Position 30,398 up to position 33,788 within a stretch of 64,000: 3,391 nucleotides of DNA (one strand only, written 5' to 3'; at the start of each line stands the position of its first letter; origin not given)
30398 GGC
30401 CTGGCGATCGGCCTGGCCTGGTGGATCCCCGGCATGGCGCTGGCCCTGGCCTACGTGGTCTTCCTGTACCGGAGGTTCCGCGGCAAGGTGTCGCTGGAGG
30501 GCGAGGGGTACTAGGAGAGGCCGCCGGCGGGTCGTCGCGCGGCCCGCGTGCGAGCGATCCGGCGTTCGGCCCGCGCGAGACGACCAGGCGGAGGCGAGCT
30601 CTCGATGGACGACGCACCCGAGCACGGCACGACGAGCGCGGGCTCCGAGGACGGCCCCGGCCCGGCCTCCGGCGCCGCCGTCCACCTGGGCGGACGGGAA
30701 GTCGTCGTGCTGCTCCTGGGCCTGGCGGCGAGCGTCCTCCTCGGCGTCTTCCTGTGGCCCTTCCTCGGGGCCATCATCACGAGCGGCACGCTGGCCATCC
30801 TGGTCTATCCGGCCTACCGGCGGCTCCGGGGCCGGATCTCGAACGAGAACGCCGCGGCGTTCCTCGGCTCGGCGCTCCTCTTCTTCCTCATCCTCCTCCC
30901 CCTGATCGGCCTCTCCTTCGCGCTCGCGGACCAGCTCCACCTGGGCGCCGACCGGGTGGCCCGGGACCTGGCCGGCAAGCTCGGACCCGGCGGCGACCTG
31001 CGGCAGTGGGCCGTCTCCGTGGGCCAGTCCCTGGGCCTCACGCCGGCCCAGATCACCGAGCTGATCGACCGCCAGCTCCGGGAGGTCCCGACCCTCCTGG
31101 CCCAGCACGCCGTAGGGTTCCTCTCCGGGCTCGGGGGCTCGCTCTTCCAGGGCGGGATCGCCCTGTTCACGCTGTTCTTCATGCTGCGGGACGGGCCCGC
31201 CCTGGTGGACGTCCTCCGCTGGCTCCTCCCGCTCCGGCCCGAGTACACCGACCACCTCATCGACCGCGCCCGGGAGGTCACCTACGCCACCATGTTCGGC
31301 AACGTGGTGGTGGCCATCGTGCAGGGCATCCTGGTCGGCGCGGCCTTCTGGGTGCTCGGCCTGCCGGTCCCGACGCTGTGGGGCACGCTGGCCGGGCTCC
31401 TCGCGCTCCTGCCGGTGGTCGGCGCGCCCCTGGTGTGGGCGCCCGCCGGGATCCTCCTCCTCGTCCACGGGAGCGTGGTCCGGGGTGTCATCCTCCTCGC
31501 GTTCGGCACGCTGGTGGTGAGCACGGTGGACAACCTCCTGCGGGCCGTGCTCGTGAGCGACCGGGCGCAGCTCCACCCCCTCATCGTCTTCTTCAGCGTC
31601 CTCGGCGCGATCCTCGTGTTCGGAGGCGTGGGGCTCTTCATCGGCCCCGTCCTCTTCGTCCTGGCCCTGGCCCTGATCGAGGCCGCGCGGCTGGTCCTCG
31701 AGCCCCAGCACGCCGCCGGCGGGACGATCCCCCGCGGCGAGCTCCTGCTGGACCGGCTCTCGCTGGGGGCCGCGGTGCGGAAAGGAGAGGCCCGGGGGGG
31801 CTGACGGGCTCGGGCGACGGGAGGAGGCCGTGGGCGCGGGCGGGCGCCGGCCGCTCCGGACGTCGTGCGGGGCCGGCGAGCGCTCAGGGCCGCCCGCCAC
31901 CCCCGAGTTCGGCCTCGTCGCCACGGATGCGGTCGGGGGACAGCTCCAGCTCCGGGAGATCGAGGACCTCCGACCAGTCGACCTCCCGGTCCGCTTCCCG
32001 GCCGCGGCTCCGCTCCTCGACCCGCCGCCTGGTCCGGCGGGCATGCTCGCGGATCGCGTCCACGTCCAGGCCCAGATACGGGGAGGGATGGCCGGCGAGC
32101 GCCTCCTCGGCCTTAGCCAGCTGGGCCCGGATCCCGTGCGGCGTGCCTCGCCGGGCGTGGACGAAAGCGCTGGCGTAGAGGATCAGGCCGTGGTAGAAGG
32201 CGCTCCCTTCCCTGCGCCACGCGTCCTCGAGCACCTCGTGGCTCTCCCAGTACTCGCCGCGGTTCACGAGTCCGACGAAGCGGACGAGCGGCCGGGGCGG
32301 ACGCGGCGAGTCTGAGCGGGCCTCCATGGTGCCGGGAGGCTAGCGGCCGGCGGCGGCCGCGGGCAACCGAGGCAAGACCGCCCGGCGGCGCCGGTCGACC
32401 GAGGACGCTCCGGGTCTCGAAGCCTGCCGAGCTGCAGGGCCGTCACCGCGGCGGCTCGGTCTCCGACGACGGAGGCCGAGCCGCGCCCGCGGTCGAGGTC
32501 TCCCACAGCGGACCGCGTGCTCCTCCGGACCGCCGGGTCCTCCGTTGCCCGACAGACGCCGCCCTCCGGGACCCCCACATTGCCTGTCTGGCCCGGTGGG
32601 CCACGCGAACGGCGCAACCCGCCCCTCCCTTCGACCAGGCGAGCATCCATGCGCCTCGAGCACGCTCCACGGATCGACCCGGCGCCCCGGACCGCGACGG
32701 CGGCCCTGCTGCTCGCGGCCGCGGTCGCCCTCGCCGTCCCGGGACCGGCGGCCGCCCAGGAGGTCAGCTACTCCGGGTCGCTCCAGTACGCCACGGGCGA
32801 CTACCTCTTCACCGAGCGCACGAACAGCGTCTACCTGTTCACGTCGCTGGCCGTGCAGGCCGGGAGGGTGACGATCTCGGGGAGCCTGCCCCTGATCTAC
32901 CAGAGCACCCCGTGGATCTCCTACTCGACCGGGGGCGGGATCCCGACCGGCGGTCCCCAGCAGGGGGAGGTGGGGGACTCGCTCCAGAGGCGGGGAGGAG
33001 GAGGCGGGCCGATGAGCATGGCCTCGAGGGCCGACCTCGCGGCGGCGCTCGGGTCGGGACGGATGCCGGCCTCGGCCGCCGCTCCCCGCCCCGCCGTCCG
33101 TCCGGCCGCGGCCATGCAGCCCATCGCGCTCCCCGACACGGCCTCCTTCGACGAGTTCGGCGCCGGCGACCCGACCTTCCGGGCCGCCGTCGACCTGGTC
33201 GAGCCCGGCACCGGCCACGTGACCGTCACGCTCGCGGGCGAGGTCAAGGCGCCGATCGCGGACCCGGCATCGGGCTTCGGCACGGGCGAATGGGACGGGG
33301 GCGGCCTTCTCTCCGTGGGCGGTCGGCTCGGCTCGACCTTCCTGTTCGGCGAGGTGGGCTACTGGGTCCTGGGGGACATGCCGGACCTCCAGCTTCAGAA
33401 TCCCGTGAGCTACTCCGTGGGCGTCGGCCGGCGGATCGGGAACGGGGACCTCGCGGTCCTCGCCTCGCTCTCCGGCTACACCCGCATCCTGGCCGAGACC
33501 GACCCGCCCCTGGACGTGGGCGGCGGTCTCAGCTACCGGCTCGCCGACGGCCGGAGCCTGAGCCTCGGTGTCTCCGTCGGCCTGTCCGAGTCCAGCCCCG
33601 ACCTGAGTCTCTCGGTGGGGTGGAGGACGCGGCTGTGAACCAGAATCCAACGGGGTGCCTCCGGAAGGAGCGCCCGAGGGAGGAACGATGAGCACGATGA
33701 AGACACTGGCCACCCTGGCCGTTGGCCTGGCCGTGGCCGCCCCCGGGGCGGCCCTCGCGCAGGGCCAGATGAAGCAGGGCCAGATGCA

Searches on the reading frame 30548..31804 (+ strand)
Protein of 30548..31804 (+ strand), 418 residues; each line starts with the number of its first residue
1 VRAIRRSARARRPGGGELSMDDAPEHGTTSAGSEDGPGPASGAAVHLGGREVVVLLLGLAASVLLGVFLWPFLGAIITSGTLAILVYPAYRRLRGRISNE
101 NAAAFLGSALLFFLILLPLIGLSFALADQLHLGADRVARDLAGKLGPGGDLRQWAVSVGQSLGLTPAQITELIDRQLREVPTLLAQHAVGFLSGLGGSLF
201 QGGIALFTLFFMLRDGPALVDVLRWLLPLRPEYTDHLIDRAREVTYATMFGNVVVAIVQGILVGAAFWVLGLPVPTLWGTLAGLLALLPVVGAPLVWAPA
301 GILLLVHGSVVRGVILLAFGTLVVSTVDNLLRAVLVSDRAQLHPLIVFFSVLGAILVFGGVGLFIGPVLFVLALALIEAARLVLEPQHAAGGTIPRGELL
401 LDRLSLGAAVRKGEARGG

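Call 3: search_protein_families(library=pfam, proteins=[window:30548-31804:+])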
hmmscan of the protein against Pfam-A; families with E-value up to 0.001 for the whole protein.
window:30548-31804:+ (418 aa): 1 family
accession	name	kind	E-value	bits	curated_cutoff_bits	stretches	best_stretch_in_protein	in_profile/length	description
PF01594.21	AI-2E_transport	-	1.8e-43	149.4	34.3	1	58-380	3-326/327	AI-2E family transporter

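Call 4: search_protein_families(library=ncbifam, proteins=[window:30548-31804:+])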
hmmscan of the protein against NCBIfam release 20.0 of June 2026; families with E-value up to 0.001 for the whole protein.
window:30548-31804:+ (418 aa): 4 families
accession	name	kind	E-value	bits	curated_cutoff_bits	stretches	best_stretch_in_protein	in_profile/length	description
TIGR02872.1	spore_ytvI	equivalog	1.5e-17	64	198.15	1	168-379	127-338/341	sporulation integral membrane protein YtvI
NF008216.0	PRK10983.1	equivalog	9.3e-15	54.7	305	1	241-379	207-343/370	AI-2E family transporter YdiK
NF008930.0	PRK12287.1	subfamily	2.5e-07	30.6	318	1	56-387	16-328/344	AI-2E family transporter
NF045801.1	efflux_ABUW_0982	equivalog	0.00012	21.2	675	1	184-378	148-341/392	chloramphenicol efflux transporter CxpE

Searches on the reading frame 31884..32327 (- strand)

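Call 7: search_protein_families(library=pfam, proteins=[window:31884-32327:-])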
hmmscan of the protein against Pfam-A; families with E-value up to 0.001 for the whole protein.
window:31884-32327:- (147 aa): 1 family
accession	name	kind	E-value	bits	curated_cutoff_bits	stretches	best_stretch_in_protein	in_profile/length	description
PF03745.19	DUF309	-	1.8e-17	63.2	27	1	15-67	2-57/59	Domain of unknown function (DUF309)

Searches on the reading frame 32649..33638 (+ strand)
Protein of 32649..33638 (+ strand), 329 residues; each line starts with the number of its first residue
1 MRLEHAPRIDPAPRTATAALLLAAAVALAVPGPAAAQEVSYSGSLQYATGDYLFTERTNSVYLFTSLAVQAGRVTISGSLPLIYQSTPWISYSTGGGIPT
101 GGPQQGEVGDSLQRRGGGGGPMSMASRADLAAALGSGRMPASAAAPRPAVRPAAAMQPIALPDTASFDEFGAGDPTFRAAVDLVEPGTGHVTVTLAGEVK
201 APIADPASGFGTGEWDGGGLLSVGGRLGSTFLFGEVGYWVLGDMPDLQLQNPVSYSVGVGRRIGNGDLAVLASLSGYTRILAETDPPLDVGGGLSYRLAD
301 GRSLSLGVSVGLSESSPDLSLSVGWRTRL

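Call 7: search_protein_families(library=pfam, proteins=[window:32649-33638:+])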
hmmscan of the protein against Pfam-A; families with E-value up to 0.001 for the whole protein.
window:32649-33638:+ (329 aa): 1 family
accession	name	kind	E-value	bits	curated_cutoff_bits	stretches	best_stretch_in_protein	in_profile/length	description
PF13557.12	Phenol_MetA_deg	-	0.00028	21.4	22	0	161-324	63-237/242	Putative MetA-pathway of phenol degradation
